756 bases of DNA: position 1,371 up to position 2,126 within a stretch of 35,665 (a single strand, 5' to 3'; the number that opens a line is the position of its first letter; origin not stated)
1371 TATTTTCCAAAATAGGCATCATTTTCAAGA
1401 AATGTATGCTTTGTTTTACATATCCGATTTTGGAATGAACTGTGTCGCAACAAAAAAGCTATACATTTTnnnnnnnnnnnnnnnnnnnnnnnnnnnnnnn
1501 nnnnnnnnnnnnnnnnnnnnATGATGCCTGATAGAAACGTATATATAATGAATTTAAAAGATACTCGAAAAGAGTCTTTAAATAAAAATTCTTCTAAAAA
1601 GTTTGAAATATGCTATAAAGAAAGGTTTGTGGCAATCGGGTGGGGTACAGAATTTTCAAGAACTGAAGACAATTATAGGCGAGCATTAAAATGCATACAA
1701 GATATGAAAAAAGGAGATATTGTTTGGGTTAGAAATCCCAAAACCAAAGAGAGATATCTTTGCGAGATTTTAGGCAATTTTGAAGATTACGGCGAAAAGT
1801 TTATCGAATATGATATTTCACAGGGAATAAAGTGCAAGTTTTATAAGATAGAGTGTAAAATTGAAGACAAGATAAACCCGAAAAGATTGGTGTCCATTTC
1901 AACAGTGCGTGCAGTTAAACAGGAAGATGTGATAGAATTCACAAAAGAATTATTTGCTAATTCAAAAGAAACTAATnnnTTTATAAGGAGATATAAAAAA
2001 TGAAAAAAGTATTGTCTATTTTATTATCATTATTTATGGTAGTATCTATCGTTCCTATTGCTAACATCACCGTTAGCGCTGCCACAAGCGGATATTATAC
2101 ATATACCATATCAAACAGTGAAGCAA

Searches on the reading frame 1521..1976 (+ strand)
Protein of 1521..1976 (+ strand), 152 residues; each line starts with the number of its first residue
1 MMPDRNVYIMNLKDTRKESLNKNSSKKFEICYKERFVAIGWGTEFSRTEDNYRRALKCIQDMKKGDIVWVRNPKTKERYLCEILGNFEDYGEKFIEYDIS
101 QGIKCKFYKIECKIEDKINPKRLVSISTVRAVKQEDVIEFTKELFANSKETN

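Call 9: search_protein_families(library=pfam, proteins=[window:1521-1976:+], max_evalue=0.01)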
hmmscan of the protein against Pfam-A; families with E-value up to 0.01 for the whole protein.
window:1521-1976:+ (152 aa): 0 families

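Call 13: find_homologous_proteins(query=window:1521-1976:+)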
Query window:1521-1976:+ (152 aa): 1 proteins with E <= 0.001 among 4 candidates.
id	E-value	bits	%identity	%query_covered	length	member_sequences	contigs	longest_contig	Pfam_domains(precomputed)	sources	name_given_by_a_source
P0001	4.3e-96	337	100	100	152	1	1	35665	-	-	-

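Call 29: search_protein_families(library=phrogs, proteins=[window:1521-1976:+], max_evalue=1)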
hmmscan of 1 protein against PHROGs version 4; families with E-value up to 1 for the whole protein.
window:1521-1976:+ (152 aa): 1 family
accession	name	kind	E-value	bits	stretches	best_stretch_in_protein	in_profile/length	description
phrog_17099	-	unknown function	0.036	14.7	1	48-102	102-153/305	-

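Call 30: search_protein_families(library=padloc, proteins=[window:1521-1976:+], max_evalue=1)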
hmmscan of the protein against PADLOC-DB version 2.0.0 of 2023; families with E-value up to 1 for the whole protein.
window:1521-1976:+ (152 aa): 1 family
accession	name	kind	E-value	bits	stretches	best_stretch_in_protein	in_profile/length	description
PDLC04816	PDC-S02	-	3.7e-13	47.7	1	6-150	2-159/299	-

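Call 31: search_protein_families(library=ncbifam, proteins=[window:1521-1976:+], max_evalue=1)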
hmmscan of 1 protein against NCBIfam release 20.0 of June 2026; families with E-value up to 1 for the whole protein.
window:1521-1976:+ (152 aa): 0 families

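Call 32: search_protein_families(library=pfam, proteins=[window:1521-1976:+], max_evalue=10)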
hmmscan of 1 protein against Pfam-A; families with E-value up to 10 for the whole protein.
window:1521-1976:+ (152 aa): 1 family
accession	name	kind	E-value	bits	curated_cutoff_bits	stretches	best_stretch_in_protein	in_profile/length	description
PF23988.1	DUF7309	-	0.012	15.4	27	1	54-88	12-46/170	Domain of unknown function (DUF7309)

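Call 34: predict_structure(protein=window:1521-1976:+)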
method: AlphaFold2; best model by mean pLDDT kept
length: 152 residues; sequences in the alignment: 1
mean_pLDDT: 41.5   pTM: 0.40
mean pLDDT of the five models: 41.5, 40.6, 39.1, 36.9, 35.4
residues with pLDDT >= 90: 0; 70-90: 1; 50-70: 42; < 50: 109
segments of 3 or more residues with pLDDT < 50: 1-29, 31-49, 91-109, 113-152
pLDDT, mean of each block of 10 residues (from residue 1): 36 32 39 46 43 59 63 52 58 40 39 42 24 24 27 27
secondary structure, 60 per line:
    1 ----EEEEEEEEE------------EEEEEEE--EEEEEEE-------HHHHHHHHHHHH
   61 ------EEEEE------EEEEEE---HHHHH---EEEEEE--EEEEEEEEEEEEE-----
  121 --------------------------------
elements in order: E5-13 E26-32 E35-41 H49-60 E67-71 E78-83 H87-91 E95-100 E103-115

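Call 37: search_protein_representatives(protein=window:1521-1976:+)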
Query: 152 residues. Proteins with E-value up to 0.001 (for the whole library): 94; up to 1e-10: 56; up to 1e-30: 1. The best 94 are listed.
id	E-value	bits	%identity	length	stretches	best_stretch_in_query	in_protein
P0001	1.4e-96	336.7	100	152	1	1-152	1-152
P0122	4.5e-26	107.9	44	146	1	6-145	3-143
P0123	8.5e-26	107.0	44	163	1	5-146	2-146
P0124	1.9e-23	99.4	38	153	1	7-148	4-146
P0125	3.1e-22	95.5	38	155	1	8-142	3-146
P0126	7.4e-22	94.3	36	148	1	5-147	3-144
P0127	2.8e-21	92.4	38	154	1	6-145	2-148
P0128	4.3e-21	91.8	43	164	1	5-147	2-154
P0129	1.2e-20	90.4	42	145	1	10-148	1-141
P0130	3.0e-20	89.0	45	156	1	6-144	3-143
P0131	4.1e-19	85.3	40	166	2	45-146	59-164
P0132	5.0e-19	85.1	35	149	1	7-147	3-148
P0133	1.5e-18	83.5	37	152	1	6-146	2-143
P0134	1.7e-18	83.3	40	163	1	3-146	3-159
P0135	2.0e-18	83.1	36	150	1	7-146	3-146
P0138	4.4e-16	75.5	38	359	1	6-146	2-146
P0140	2.7e-15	73.0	41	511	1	6-142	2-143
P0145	1.6e-14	70.5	34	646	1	2-150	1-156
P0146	1.7e-14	70.3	37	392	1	5-145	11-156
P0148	2.2e-14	70.0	34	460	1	6-129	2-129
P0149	2.3e-14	69.9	35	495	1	6-145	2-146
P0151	4.3e-14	69.1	37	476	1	6-145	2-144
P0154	1.3e-13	67.5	41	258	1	6-151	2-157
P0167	1.2e-11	61.1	35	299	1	10-150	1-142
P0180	6.5e-10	55.5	30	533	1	6-146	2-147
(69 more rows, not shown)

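Call 39: search_protein_families(library=pfam, proteins=[P0138, P0140, P0145, P0146, P0148, P0149, P0151, P0154, P0167, P0180], max_evalue=0.001)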
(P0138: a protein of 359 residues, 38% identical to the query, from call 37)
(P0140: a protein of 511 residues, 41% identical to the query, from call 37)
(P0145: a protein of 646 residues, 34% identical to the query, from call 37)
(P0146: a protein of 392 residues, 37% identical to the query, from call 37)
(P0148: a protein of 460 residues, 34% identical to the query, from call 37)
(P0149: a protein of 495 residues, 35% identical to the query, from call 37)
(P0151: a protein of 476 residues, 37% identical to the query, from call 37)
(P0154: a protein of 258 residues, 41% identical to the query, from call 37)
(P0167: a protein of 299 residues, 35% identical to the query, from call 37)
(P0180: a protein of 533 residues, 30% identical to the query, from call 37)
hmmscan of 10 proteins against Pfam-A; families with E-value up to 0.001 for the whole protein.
P0138 (359 aa): 0 families

P0140 (511 aa): 1 family
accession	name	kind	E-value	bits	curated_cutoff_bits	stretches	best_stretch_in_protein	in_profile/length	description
PF15592.11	Imm41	-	0.00013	22.3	26.9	1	136-222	10-94/112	Immunity protein 41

P0145 (646 aa): 0 families

P0146 (392 aa): 0 families

P0148 (460 aa): 0 families

P0149 (495 aa): 0 families

P0151 (476 aa): 0 families

P0154 (258 aa): 0 families

P0167 (299 aa): 0 families

P0180 (533 aa): 3 families
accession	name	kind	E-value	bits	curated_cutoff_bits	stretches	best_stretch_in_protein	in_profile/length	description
PF07719.23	TPR_2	-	1.7e-08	34.4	27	0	318-344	3-29/34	Tetratricopeptide repeat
PF00515.34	TPR_1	-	4e-05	23.7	27.8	0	354-376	3-25/34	Tetratricopeptide repeat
PF13432.12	TPR_16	-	0.00012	22.9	32.7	0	326-376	7-55/65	Tetratricopeptide repeat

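Call 40: find_related_loci(query=A1, collection=metagenome_contigs, flank=3000)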
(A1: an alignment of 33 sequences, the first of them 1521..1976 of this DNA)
Query A1 (152 aa) in metagenome_contigs; peptide patterns used: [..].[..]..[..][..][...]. (x = any residue, [..] = any of these).
85 stretches matched a pattern; 18 encode a relative of the query (tblastn E <= 1e-3); 18 distinct loci.
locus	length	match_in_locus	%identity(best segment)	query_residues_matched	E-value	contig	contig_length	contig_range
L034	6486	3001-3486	31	5-145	2e-19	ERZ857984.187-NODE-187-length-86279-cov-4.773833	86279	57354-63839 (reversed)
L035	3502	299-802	30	1-147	4e-18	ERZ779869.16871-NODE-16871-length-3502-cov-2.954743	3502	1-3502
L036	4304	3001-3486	28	2-145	8e-15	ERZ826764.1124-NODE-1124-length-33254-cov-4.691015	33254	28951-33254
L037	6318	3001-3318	28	6-111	4e-13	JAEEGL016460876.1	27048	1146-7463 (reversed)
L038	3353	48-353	32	52-147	2e-11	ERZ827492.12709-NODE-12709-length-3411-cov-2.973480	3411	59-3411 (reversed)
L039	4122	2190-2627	22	16-145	3e-7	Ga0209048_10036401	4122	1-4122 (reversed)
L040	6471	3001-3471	20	4-145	6e-7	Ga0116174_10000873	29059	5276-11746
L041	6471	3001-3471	20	4-145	5e-7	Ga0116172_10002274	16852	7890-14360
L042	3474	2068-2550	20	5-150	2e-6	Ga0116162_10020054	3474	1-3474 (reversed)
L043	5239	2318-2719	21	28-145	5e-6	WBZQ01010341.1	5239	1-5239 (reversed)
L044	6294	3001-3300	25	28-111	1e-5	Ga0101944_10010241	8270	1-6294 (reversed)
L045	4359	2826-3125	25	28-111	1e-5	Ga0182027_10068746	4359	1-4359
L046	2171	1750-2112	23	6-111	2e-5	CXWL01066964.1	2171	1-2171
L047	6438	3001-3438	19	16-145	2e-5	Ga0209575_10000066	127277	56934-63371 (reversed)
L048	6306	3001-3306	24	26-111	2e-5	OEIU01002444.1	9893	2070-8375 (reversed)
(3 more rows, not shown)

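Call 41: find_related_loci(query=A1, collection=viral_contigs, flank=3000)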
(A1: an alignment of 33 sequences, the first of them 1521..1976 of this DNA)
Query A1 (152 aa) in viral_contigs; peptide patterns used: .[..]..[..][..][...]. (x = any residue, [..] = any of these).
8 stretches matched a pattern, but none encodes a relative of the query by tblastn (E <= 1e-3).

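Call 44: find_homologous_proteins(query=A1, max_evalue=0.00001)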
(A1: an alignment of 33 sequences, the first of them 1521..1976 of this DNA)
Query A1 (33 sequences) (152 aa, profile of the alignment): 12 proteins with E <= 0.00001 among 732 candidates.
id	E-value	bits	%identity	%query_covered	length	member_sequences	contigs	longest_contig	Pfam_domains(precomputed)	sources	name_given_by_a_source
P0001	3.3e-48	181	100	100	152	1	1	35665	-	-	-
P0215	2.4e-45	172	38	93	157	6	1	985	-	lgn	-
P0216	2.3e-44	169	38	93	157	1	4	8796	-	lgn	-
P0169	1.1e-43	167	30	82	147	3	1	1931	-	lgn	-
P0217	1.8e-41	160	40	93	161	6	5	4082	-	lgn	-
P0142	2.1e-41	159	33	93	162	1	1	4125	-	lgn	-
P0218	7.5e-41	158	32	93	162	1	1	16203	-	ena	-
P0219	1.3e-40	157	32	93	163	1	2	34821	-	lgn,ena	-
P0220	2.2e-38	150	36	89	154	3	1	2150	-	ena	-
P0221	5.0e-37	145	33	93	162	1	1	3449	-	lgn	-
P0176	9.8e-37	144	39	67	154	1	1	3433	-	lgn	-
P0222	1.9e-35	140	41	66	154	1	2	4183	-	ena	-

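Call 45: find_encoding_contigs(protein=P0216, flank=3000, max_places=4)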
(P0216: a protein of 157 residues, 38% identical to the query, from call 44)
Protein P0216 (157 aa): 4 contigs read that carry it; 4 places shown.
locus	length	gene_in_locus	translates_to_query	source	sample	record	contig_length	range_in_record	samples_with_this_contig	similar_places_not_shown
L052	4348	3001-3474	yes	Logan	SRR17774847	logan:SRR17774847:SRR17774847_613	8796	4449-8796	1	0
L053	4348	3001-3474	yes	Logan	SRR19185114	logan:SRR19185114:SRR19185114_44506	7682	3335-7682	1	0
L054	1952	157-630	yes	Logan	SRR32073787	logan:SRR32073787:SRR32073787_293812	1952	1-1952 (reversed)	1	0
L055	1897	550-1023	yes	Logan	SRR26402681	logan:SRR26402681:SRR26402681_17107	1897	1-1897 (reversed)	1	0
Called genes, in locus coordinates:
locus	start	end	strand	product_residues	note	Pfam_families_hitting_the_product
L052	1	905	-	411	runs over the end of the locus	PF05673:DUF815, PF13191:AAA_16 (faint), PF00004:AAA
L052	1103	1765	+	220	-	PF00392:GntR, PF07729:FCD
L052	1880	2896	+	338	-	PF02826:2-Hacid_dh_C, PF03807:F420_oxidored (weak), PF07991:KARI_N, PF01450:KARI_C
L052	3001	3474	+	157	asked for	-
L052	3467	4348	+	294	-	?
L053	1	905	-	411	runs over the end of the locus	PF05673:DUF815, PF13191:AAA_16 (faint), PF00004:AAA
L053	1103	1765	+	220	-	PF00392:GntR, PF07729:FCD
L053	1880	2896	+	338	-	PF02826:2-Hacid_dh_C, PF03807:F420_oxidored (weak), PF07991:KARI_N, PF01450:KARI_C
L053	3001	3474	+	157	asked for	-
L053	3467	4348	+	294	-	?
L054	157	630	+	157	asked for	-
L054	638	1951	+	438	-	?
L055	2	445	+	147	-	?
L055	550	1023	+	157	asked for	-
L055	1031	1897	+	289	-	?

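Call 46: find_encoding_contigs(protein=P0217, flank=3000, max_places=5)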
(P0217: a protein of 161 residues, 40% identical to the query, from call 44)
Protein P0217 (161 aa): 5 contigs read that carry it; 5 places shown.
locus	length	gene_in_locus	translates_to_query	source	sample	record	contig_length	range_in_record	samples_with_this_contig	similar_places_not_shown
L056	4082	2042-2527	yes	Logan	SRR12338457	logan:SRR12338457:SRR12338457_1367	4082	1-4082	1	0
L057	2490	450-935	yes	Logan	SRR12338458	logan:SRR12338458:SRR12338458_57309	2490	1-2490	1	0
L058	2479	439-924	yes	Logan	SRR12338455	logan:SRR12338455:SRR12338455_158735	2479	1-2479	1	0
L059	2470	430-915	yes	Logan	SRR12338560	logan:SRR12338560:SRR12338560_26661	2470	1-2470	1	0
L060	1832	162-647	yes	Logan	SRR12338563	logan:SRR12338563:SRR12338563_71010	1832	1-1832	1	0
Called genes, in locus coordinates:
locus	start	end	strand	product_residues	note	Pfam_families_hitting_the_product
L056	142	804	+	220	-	PF00392:GntR, PF07729:FCD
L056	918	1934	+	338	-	PF02826:2-Hacid_dh_C, PF03807:F420_oxidored (weak), PF07991:KARI_N, PF01450:KARI_C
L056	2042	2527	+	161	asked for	-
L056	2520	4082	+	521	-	?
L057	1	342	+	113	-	?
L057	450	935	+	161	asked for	-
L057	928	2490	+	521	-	?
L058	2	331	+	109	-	?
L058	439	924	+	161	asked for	-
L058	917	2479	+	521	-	?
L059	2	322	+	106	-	?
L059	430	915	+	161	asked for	-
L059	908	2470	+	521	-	?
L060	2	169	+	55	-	?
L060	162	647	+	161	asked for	-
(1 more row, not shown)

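Call 47: find_encoding_contigs(protein=P0219, flank=3000, max_places=3)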
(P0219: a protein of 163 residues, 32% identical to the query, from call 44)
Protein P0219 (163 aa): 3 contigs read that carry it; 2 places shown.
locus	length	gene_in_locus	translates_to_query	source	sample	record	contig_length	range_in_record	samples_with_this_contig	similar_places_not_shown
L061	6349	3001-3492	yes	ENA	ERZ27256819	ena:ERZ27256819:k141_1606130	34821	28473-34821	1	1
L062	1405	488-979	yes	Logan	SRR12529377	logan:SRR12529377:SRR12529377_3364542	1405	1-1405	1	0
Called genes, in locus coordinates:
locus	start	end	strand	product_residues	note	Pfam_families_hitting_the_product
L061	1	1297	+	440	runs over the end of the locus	PF01743:PolyA_pol, PF12627:PolyA_pol_RNAbd (weak), PF13735:tRNA_NucTran2_2 (weak)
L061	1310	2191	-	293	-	PF00892:EamA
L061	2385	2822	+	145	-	-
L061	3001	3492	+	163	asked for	-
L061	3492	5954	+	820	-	PF13306:LRR_5, PF13855:LRR_8 (faint), PF13306:LRR_5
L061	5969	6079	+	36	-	-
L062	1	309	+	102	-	?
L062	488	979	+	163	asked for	-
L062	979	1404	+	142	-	?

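Call 49: predict_structure(alignment_id=A1)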
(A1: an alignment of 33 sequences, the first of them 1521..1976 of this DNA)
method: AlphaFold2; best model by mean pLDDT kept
length: 152 residues; sequences in the alignment: 33
mean_pLDDT: 93.2   pTM: 0.88
mean pLDDT of the five models: 93.2, 92.2, 92.1, 91.9, 91.7
residues with pLDDT >= 90: 128; 70-90: 22; 50-70: 2; < 50: 0
segments of 3 or more residues with pLDDT < 50: none
pLDDT, mean of each block of 10 residues (from residue 1): 91 82 87 97 90 97 98 96 96 93 97 92 94 97 95 82
secondary structure, 60 per line:
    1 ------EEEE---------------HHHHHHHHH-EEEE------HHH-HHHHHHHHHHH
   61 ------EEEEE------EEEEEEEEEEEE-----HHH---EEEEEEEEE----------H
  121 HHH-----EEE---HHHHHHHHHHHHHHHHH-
elements in order: E7-10 H26-34 E36-39 H50-60 E67-71 E78-89 E101-109 H120-123 E129-131 H135-151

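Call 55: fold_search(model_id=the predicted structure, library=pdb)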
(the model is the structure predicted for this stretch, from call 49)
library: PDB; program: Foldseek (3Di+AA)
matches with E <= 10: 372; with E <= 0.001: 4
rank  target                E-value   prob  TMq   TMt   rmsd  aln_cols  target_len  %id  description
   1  6yex_A                4.0e-04  1.00  0.52  0.28   6.1       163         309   10  VcaM4I restriction endonuclease in the absence of DNA (released 2020-12-16)
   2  4u8t_C                5.5e-04  1.00  0.50  0.49   5.4       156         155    8  Crystal structure of YTH domain of Zygosaccharomyces rouxii MRB1 protein in complex with N6-Methyladenosine RNA (released 2014-09-10)
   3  4u8t_E                6.6e-04  1.00  0.49  0.49   5.4       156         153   10  Crystal structure of YTH domain of Zygosaccharomyces rouxii MRB1 protein in complex with N6-Methyladenosine RNA (released 2014-09-10)
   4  4u8t_B                8.1e-04  1.00  0.49  0.48   5.7       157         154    9  Crystal structure of YTH domain of Zygosaccharomyces rouxii MRB1 protein in complex with N6-Methyladenosine RNA (released 2014-09-10)
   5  6yex_B                1.2e-03  1.00  0.58  0.32   5.2       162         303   10  VcaM4I restriction endonuclease in the absence of DNA (released 2020-12-16)
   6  1zce                  1.2e-03  0.99  0.44  0.45   7.5       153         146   16  X-Ray Crystal Structure of Protein Atu2648 from Agrobacterium tumefaciens. Northeast Structural Genomics Consortium Targ (released 2005-04-19)
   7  4u8t_A                2.1e-03  1.00  0.51  0.49   5.2       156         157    7  Crystal structure of YTH domain of Zygosaccharomyces rouxii MRB1 protein in complex with N6-Methyladenosine RNA (released 2014-09-10)
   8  4rdo_E                9.9e-03  0.96  0.47  0.50   6.1       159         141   11  Structure of YTH-YTHDF2 in the free state (released 2014-12-24)
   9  4wqn_A                1.1e-02  0.93  0.45  0.45   6.6       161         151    9  Crystal structure of N6-methyladenosine RNA reader YTHDF2 (released 2014-11-19)
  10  8bs5                  1.4e-02  0.95  0.47  0.45   6.7       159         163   11  Crystal structure of YTHDF3 YTH domain open conformation (released 2023-12-13)
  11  4rdo_D                1.6e-02  0.93  0.48  0.49   6.3       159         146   10  Structure of YTH-YTHDF2 in the free state (released 2014-12-24)
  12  8bs6                  1.8e-02  0.92  0.46  0.38   7.1       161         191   11  Crystal structure of YTHDF3 disulfide mutant (closed conformation) (released 2023-12-13)
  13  9qem_B                1.9e-02  0.91  0.47  0.48   6.6       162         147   11  Crystal structure of YTHDF2 in complex with compound 3 (AI-DF2-11) (released 2025-07-09)
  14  4rdo_F                2.0e-02  0.95  0.48  0.51   6.2       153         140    8  Structure of YTH-YTHDF2 in the free state (released 2014-12-24)
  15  7r5w_A                2.0e-02  0.90  0.46  0.47   7.3       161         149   10  Crystal structure of YTHDF2 with compound YLI_DF_029 (released 2022-03-16)
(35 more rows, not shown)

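Call 119: search_protein_families(library=pfam, proteins=[L052:3467-4348:+, L054:638-1951:+, L061:3492-5951:+], max_evalue=0.001)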
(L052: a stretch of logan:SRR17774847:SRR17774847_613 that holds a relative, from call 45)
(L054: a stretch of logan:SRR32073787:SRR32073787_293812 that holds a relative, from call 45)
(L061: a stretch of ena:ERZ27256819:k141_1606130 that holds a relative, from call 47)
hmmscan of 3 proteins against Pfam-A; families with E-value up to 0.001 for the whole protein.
L052:3467-4348:+ (294 aa): 0 families

L054:638-1951:+ (438 aa): 2 families
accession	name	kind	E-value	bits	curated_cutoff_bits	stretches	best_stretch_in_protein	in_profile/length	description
PF00041.27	fn3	-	0.00011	22.8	25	1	372-437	4-62/84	Fibronectin type III domain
PF18887.5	MBG_3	-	0.0002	21.8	25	1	301-372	2-71/72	MBG domain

L061:3492-5951:+ (820 aa): 3 families
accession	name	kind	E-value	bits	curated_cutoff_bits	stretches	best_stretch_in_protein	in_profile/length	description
PF13306.12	LRR_5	-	3.9e-122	402.2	27.7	4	234-360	3-126/127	BspA type Leucine rich repeat region (6 copies)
PF13855.12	LRR_8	-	2.5e-12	46.8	27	0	346-388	13-56/61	Leucine rich repeat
PF05725.18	FNIP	-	0.00026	21.5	21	0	132-165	7-39/44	FNIP Repeat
